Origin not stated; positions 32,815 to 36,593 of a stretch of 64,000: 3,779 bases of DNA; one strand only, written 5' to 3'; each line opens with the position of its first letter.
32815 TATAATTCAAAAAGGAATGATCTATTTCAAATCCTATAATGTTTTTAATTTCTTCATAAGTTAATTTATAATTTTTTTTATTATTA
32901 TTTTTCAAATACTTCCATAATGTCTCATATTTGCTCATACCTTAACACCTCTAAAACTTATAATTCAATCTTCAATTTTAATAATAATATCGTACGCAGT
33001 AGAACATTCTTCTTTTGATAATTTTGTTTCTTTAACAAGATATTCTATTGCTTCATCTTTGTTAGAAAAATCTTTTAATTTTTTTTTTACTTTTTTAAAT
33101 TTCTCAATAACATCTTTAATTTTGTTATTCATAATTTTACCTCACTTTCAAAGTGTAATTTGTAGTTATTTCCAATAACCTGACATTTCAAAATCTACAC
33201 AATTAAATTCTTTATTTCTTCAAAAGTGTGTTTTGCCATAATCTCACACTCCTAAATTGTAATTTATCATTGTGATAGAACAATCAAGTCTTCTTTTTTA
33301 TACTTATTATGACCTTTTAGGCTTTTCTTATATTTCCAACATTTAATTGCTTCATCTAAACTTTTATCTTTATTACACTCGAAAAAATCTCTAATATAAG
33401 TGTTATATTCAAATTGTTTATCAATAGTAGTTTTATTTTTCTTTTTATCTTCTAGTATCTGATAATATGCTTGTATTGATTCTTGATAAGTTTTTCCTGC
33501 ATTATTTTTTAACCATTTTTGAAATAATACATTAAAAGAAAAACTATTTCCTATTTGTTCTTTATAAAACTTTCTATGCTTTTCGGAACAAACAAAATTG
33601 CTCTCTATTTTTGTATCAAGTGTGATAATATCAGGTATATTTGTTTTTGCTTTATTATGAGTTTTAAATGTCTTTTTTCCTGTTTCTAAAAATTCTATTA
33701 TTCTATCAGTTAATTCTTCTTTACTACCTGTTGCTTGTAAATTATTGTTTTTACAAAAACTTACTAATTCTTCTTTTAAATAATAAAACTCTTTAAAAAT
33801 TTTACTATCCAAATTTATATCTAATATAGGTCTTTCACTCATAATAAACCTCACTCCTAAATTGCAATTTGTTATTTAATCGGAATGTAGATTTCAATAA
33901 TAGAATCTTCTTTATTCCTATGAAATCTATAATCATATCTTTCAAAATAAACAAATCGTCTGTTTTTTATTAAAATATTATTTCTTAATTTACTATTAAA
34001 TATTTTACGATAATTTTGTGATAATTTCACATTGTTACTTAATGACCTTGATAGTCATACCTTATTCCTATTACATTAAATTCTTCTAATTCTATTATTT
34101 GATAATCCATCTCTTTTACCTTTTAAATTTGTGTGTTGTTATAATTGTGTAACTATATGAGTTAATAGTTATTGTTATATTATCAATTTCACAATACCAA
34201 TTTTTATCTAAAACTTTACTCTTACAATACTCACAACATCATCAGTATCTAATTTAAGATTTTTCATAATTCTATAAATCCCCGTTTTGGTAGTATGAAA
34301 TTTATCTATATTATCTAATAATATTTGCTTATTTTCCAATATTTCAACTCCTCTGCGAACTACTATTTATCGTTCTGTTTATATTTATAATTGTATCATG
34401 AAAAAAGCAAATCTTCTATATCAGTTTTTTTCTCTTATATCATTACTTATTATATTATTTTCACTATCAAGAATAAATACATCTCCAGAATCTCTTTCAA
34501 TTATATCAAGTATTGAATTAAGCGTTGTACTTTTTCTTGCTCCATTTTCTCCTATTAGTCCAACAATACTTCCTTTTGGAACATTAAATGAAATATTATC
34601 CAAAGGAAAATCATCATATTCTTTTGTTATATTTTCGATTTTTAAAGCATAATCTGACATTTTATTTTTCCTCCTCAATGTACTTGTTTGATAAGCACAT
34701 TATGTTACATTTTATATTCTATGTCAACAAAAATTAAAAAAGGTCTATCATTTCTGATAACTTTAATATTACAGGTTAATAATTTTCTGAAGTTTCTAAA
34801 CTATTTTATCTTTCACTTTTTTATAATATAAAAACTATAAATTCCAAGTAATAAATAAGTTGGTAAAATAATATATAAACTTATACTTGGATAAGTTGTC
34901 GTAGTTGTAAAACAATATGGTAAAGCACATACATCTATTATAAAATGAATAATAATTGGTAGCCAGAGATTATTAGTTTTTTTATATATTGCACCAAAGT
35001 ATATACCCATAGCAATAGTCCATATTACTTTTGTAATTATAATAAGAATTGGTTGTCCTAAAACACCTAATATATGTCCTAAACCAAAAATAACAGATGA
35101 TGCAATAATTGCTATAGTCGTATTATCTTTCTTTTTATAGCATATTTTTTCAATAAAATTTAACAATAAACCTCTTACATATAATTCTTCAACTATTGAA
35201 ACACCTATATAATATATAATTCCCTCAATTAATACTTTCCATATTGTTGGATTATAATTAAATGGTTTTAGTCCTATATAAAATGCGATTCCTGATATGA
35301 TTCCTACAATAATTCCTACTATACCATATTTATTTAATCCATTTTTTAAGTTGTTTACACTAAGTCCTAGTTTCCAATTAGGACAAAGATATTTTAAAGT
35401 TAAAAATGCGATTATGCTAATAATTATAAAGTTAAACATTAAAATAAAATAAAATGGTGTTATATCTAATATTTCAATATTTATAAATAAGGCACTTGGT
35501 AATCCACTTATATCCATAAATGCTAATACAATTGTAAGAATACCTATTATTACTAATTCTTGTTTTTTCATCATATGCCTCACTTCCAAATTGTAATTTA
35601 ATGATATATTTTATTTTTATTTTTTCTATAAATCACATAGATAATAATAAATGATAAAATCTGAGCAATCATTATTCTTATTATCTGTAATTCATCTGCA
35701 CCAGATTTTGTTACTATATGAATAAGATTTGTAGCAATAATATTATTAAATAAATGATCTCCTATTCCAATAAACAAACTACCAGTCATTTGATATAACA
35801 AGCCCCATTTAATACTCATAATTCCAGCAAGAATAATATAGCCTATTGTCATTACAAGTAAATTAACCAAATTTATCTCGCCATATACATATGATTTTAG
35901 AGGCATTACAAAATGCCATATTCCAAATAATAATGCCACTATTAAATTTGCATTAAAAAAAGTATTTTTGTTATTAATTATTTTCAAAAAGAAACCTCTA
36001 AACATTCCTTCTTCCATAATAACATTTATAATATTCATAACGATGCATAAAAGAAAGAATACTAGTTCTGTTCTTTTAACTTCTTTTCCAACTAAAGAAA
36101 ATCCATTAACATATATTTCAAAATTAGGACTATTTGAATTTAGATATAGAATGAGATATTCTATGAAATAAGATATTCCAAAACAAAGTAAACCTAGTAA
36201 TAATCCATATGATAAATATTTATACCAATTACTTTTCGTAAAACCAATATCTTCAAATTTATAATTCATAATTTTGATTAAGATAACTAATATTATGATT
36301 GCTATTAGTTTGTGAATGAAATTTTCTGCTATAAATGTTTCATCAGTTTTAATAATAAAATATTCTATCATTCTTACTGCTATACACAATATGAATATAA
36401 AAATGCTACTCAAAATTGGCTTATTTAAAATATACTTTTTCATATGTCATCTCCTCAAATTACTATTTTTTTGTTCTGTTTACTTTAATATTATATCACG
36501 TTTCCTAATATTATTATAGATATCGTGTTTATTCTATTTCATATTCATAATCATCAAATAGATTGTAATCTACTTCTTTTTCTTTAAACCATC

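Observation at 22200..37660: About 15-kb degraded integrative island between prfB and secA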

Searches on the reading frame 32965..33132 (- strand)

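Call 5: search_protein_families(library=pfam, proteins=[window:32965-33132:-], max_evalue=0.01)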
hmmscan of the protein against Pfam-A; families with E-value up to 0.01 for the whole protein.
window:32965-33132:- (55 aa): 1 family
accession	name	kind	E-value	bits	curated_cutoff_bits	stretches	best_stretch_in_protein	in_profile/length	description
PF20988.2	SidF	-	0.0063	15.1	27.1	1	2-43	370-410/839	Phosphoinositide phosphatase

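Call 70: search_protein_families(library=phrogs, proteins=[window:32965-33132:-], max_evalue=0.001)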
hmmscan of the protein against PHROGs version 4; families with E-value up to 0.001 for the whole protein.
window:32965-33132:- (55 aa): 0 families

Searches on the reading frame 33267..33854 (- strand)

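Call 5: search_protein_families(library=pfam, proteins=[window:33267-33854:-], max_evalue=0.01)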
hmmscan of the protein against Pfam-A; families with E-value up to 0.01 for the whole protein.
window:33267-33854:- (195 aa): 3 families
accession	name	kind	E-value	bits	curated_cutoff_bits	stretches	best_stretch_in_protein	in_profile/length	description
PF18953.6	SAP_new25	-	1.4e-20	73.1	26.3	1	19-62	2-45/51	SAP domain-containing new25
PF20026.4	DUF6434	-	5e-19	68.5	26.8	1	76-132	7-63/64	Domain of unknown function (DUF6434)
PF02037.33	SAP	-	2.3e-05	24.3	23.9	1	28-57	8-37/37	SAP domain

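Call 45: search_protein_families(library=padloc, proteins=[window:33267-33854:-], max_evalue=0.001)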
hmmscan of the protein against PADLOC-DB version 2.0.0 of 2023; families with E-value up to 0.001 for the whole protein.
window:33267-33854:- (195 aa): 0 families

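Call 46: search_protein_families(library=ncbifam, proteins=[window:33267-33854:-], max_evalue=0.001)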
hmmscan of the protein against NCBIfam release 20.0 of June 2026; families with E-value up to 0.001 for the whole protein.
window:33267-33854:- (195 aa): 0 families

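Call 70: search_protein_families(library=phrogs, proteins=[window:33267-33854:-], max_evalue=0.001)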
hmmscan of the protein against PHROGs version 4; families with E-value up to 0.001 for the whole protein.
window:33267-33854:- (195 aa): 0 families

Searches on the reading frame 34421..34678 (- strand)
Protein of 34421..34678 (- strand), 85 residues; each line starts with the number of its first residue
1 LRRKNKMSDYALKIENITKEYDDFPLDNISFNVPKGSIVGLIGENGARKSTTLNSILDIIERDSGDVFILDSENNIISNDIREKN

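Call 5: search_protein_families(library=pfam, proteins=[window:34421-34678:-], max_evalue=0.01)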
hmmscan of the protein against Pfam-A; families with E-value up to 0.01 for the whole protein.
window:34421-34678:- (85 aa): 1 family
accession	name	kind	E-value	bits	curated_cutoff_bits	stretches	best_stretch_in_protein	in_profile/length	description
PF00005.33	ABC_tran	-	1.1e-09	39.5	25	1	26-74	1-49/137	ABC transporter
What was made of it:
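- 34421..34678 (-): ABC ATPase N-terminal fragment (pseudogene). ABC_tran, residues 1-49 of the profile only (call 5).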

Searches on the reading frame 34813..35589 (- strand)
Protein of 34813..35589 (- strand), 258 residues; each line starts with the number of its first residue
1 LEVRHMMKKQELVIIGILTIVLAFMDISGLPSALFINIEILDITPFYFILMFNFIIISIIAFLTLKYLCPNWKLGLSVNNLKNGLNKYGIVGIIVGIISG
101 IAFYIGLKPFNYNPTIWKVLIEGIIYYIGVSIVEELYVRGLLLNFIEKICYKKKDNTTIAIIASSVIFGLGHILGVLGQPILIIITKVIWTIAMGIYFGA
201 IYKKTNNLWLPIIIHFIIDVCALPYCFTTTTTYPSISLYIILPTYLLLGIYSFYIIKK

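Call 5: search_protein_families(library=pfam, proteins=[window:34813-35589:-], max_evalue=0.01)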
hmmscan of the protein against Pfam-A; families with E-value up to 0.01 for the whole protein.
window:34813-35589:- (258 aa): 1 family
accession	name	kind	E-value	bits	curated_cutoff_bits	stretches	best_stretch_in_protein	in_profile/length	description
PF02517.21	Rce1-like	-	3e-20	72.8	22.4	1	118-220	3-92/93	Type II CAAX prenyl endopeptidase Rce1-like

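Call 46: search_protein_families(library=ncbifam, proteins=[window:34813-35589:-], max_evalue=0.001)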
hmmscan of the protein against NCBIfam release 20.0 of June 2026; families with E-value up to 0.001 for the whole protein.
window:34813-35589:- (258 aa): 6 families
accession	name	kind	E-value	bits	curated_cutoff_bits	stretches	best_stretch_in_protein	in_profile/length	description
NF041647.1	ABC_perm_CPBP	equivalog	2.6e-08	33.1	435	1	132-221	555-629/636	ABC transporter permease subunit/CPBP intramembrane protease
NF033192.3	CPBP_JDVT_MrtJ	equivalog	1.9e-07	31.7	75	1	131-223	9-96/98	JDVT-CTERM system glutamic-type intramembrane protease MrtJ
NF040914.1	Mrt_core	domain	2.9e-06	27.3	100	1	128-220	9-99/108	myxosortase family intramembrane protease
NF040915.1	CPBP_fam_MrtZ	exception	0.00031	20.2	325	1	128-217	173-259/275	myxosortase MrtZ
NF047635.1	CPBP_Sphingo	equivalog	0.00057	19.4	225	1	132-217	140-229/237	CPBP family intramembrane glutamic endopeptidase, BDIM_20840 family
TIGR03008.1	pepcterm_CAAX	equivalog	0.00059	19.8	81.05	0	130-217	127-204/222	CAAX prenyl protease-related protein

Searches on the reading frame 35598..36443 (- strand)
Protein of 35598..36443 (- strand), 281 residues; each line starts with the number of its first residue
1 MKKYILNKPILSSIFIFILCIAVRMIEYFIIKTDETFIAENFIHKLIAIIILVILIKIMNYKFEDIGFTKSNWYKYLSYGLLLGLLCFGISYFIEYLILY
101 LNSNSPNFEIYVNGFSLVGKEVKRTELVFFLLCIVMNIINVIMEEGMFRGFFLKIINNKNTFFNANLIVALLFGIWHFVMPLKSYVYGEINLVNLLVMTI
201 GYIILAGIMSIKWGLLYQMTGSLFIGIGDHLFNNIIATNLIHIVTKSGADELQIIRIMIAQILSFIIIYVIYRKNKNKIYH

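Call 5: search_protein_families(library=pfam, proteins=[window:35598-36443:-], max_evalue=0.01)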
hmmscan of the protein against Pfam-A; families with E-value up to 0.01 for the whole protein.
window:35598-36443:- (281 aa): 1 family
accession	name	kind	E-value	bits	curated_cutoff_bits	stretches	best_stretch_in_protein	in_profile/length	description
PF02517.21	Rce1-like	-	1.7e-13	51.1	22.4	1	129-236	4-93/93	Type II CAAX prenyl endopeptidase Rce1-like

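Call 46: search_protein_families(library=ncbifam, proteins=[window:35598-36443:-], max_evalue=0.001)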
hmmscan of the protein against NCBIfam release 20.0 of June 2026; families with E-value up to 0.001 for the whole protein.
window:35598-36443:- (281 aa): 1 family
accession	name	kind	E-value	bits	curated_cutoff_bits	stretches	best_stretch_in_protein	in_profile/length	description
NF041647.1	ABC_perm_CPBP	equivalog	1.4e-08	34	435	1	16-241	429-634/636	ABC transporter permease subunit/CPBP intramembrane protease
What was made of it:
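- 34813..36443 (-): Two CPBP (Rce1-like) intramembrane protease genes, cargo. Pfam (call 5), NCBIfam (call 46).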
